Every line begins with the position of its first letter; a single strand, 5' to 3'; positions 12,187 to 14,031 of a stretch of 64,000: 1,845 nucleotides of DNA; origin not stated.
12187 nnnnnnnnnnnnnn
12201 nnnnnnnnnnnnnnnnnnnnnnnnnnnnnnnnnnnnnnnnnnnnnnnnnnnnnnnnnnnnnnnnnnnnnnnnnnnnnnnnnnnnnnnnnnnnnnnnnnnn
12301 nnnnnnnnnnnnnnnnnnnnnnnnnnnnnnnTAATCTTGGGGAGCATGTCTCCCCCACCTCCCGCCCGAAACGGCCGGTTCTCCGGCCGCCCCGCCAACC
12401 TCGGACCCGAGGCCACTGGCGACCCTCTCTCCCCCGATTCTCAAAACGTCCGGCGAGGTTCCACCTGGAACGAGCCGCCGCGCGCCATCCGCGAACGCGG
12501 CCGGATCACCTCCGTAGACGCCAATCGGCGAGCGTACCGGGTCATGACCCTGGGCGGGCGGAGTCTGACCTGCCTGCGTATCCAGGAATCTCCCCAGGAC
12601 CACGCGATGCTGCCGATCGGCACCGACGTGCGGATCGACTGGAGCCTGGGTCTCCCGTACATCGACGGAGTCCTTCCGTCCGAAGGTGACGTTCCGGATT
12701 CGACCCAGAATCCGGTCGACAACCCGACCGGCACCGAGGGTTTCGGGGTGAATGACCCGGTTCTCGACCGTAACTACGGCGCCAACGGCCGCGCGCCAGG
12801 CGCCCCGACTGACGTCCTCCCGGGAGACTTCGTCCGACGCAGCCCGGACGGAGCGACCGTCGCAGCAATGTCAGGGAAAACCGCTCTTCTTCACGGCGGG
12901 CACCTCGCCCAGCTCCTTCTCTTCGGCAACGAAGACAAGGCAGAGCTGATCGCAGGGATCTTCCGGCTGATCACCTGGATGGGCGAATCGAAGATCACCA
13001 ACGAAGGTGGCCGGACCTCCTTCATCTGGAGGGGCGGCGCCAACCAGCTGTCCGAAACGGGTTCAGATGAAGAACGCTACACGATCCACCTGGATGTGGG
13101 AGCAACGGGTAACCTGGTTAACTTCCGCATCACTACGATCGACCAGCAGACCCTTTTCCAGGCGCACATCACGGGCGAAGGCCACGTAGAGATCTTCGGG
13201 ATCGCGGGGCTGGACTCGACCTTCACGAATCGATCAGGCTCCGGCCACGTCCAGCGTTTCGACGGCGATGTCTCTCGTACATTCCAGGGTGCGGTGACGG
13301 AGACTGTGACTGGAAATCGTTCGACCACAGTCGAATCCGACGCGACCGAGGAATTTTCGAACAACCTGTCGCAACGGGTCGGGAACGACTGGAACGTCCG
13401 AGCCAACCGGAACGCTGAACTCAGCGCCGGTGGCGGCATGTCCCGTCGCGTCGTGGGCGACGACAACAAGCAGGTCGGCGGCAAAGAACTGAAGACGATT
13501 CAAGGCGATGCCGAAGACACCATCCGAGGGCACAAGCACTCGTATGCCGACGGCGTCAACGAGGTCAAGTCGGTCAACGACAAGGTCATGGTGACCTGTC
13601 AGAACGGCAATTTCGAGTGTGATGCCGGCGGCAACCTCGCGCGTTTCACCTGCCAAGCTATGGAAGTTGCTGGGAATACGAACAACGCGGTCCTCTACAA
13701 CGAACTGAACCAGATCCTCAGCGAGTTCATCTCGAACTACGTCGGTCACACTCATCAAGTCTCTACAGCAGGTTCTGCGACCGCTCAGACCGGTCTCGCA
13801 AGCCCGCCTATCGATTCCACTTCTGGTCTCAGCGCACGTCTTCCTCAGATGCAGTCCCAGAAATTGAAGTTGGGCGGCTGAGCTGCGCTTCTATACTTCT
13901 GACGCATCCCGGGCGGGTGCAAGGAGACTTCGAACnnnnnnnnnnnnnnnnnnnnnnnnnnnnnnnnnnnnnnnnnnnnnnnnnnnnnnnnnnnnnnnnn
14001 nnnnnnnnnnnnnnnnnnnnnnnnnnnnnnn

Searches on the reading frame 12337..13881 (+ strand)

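Call 12: search_protein_families(library=phrogs, proteins=[window:12337-13881:+], max_evalue=0.001)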
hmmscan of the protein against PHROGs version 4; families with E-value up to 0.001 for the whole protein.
window:12337-13881:+ (514 aa): 2 families
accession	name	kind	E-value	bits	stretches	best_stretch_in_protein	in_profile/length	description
phrog_430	-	tail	2.1e-07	30.8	1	310-478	399-573/868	baseplate hub subunit and tail lysozyme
phrog_27932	-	tail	2.7e-05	23.6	1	296-449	559-710/855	baseplate hub subunit and tail lysozyme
